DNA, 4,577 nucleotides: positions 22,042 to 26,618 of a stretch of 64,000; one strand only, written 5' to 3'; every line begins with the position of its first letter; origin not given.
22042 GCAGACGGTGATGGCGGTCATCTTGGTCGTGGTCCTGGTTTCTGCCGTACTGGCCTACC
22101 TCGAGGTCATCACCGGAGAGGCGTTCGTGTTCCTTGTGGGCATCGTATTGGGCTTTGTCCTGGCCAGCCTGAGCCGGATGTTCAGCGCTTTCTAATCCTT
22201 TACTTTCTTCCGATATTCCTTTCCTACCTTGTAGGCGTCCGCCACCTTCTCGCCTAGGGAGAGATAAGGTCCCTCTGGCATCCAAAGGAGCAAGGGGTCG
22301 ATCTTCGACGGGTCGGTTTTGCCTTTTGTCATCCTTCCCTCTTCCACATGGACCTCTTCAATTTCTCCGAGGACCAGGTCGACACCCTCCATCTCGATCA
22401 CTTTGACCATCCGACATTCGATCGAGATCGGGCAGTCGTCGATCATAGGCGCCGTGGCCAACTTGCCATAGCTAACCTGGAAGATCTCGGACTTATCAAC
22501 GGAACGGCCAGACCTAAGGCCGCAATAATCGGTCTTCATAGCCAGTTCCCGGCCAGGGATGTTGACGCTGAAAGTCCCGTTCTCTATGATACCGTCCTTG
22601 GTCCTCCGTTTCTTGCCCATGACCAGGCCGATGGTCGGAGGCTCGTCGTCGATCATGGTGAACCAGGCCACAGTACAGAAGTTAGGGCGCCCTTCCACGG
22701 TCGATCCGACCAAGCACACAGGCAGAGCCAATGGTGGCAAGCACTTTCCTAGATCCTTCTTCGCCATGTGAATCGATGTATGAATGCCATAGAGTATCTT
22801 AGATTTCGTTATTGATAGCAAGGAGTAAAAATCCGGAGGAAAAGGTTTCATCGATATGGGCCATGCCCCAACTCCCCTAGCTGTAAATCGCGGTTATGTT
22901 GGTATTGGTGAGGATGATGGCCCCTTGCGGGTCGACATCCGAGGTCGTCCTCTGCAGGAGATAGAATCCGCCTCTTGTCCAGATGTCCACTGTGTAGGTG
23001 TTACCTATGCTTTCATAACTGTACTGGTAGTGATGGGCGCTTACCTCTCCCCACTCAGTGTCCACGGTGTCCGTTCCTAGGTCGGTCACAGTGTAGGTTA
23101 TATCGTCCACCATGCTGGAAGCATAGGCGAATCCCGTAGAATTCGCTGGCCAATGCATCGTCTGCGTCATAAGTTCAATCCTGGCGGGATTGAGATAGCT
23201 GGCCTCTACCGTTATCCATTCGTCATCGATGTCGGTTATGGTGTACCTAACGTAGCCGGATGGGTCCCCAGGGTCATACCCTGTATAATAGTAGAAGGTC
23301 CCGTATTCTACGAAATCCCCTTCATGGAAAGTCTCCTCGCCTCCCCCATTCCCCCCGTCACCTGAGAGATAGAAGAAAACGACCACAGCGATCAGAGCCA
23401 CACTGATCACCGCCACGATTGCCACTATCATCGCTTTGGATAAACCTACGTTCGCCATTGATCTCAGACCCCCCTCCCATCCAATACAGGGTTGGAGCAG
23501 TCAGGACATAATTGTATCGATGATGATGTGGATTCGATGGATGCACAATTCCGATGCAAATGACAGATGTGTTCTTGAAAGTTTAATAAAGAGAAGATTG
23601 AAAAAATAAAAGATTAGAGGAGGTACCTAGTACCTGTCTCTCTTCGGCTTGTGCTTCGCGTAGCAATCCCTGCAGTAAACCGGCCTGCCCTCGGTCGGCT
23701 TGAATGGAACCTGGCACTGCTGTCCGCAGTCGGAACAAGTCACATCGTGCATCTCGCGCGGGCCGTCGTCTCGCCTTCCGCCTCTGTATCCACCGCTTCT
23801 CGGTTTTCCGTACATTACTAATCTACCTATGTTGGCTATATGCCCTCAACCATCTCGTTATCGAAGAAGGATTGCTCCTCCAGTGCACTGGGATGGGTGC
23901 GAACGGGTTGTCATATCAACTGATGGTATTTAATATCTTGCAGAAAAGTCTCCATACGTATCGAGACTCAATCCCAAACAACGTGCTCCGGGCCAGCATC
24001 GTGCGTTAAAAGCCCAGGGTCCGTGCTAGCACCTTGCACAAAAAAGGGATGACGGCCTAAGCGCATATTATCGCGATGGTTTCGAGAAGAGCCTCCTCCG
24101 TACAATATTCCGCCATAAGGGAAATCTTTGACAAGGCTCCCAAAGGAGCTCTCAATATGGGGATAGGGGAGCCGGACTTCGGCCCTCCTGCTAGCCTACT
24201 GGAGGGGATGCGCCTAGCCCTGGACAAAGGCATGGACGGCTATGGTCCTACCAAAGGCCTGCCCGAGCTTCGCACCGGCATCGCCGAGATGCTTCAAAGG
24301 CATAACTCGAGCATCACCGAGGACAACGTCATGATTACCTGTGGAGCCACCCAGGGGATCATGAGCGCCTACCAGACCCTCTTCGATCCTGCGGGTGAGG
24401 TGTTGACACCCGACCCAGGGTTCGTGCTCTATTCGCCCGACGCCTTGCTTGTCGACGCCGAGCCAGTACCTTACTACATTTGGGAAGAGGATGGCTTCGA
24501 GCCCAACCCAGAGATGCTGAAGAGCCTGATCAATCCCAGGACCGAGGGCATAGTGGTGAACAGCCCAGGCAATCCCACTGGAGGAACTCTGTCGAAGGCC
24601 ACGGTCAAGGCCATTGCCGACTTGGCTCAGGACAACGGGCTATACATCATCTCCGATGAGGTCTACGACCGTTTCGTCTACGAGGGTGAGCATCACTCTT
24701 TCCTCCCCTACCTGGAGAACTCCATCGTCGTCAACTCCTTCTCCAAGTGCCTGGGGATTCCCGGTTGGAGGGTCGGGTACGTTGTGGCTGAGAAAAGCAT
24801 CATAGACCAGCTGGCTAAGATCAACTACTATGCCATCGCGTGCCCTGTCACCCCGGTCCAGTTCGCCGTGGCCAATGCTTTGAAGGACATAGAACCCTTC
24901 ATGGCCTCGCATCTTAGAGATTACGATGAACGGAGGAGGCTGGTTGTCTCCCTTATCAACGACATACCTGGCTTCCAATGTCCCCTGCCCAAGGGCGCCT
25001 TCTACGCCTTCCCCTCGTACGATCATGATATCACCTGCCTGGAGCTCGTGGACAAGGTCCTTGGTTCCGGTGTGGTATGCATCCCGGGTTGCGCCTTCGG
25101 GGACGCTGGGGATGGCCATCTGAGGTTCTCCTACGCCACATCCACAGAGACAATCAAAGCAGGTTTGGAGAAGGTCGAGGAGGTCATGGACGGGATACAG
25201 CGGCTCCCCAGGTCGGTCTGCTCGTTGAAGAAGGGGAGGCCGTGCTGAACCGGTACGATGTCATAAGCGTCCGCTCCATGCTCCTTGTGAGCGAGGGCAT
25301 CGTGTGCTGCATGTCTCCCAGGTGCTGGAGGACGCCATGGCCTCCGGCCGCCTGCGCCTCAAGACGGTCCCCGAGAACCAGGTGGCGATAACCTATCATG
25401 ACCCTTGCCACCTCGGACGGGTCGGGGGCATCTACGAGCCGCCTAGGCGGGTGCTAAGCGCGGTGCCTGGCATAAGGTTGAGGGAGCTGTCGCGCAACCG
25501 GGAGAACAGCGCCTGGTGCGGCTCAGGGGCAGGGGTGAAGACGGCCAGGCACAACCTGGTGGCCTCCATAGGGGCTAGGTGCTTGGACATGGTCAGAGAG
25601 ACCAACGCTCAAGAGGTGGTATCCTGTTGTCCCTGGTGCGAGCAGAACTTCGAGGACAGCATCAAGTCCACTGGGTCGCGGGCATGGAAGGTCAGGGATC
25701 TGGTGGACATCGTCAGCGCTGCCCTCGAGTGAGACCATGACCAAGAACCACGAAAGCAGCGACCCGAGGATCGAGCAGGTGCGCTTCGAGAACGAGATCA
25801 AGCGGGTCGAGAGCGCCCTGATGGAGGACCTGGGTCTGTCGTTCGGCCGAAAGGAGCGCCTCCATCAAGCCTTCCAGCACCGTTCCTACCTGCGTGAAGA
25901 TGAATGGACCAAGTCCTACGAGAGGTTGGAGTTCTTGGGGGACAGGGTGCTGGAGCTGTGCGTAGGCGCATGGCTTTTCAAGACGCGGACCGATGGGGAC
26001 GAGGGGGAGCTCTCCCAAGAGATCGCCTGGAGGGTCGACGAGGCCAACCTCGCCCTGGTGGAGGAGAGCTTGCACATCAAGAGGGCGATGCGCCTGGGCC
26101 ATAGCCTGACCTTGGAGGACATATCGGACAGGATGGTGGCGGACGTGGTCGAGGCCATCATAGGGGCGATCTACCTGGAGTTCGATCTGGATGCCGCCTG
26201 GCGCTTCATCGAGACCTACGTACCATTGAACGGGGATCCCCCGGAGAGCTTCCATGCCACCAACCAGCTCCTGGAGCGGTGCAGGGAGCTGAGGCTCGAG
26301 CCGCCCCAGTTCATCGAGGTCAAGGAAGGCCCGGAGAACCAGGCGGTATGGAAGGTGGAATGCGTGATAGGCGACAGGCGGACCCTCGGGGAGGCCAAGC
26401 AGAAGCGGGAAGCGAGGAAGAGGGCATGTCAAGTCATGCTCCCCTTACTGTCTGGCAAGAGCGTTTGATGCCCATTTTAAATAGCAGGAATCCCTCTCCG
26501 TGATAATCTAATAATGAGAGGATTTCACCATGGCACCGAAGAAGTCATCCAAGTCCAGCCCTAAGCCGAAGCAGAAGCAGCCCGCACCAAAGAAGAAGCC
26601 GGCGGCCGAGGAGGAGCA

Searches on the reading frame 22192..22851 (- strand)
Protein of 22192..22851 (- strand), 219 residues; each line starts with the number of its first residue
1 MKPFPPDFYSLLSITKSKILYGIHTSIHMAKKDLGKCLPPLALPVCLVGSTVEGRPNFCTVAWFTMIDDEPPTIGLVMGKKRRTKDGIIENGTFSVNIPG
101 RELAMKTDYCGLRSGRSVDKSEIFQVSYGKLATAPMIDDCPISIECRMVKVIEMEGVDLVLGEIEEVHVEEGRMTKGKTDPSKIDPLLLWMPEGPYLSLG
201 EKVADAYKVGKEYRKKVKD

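Call 79: search_protein_families(library=pfam, proteins=[window:22192-22851:-], max_evalue=0.00001)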
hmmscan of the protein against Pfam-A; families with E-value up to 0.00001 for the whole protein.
window:22192-22851:- (219 aa): 1 family
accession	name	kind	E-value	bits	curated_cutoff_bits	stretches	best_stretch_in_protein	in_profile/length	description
PF01613.24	Flavin_Reduct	-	1e-26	94.4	27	1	42-175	5-139/153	Flavin reductase like domain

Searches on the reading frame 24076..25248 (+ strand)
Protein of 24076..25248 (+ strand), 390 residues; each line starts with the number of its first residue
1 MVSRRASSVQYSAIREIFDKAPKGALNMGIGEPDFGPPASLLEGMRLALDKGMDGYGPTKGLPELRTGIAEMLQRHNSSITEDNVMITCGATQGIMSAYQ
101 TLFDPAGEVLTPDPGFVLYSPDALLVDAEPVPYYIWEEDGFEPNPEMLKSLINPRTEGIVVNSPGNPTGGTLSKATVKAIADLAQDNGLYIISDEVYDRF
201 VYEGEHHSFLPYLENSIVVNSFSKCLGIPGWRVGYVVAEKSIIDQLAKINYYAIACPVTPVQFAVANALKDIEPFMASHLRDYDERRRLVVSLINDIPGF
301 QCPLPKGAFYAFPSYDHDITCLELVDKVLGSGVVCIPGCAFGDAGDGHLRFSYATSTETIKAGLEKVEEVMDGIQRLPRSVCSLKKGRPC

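Call 79: search_protein_families(library=pfam, proteins=[window:24076-25248:+], max_evalue=0.00001)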
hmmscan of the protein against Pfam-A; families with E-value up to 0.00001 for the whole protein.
window:24076-25248:+ (390 aa): 2 families
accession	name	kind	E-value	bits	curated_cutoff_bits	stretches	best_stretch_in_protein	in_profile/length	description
PF00155.27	Aminotran_1_2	-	1.5e-59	202.5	19.7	1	26-366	4-360/361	Aminotransferase class I and II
PF01041.23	DegT_DnrJ_EryC1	-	6.2e-07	29.4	19.8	1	83-194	40-145/360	DegT/DnrJ/EryC1/StrS aminotransferase family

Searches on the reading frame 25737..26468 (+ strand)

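Call 79: search_protein_families(library=pfam, proteins=[window:25737-26468:+], max_evalue=0.00001)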
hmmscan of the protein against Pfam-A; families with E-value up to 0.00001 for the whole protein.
window:25737-26468:+ (243 aa): 3 families
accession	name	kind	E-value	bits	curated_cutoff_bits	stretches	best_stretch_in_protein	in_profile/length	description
PF14622.11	Ribonucleas_3_3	-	5.7e-24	85.2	35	1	40-161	3-123/128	Ribonuclease-III-like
PF00636.31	Ribonuclease_3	-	1.2e-15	58.6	27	1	62-148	1-100/102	Ribonuclease III domain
PF00035.32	dsrm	-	2.3e-06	28.5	23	1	176-235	3-63/66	Double-stranded RNA binding motif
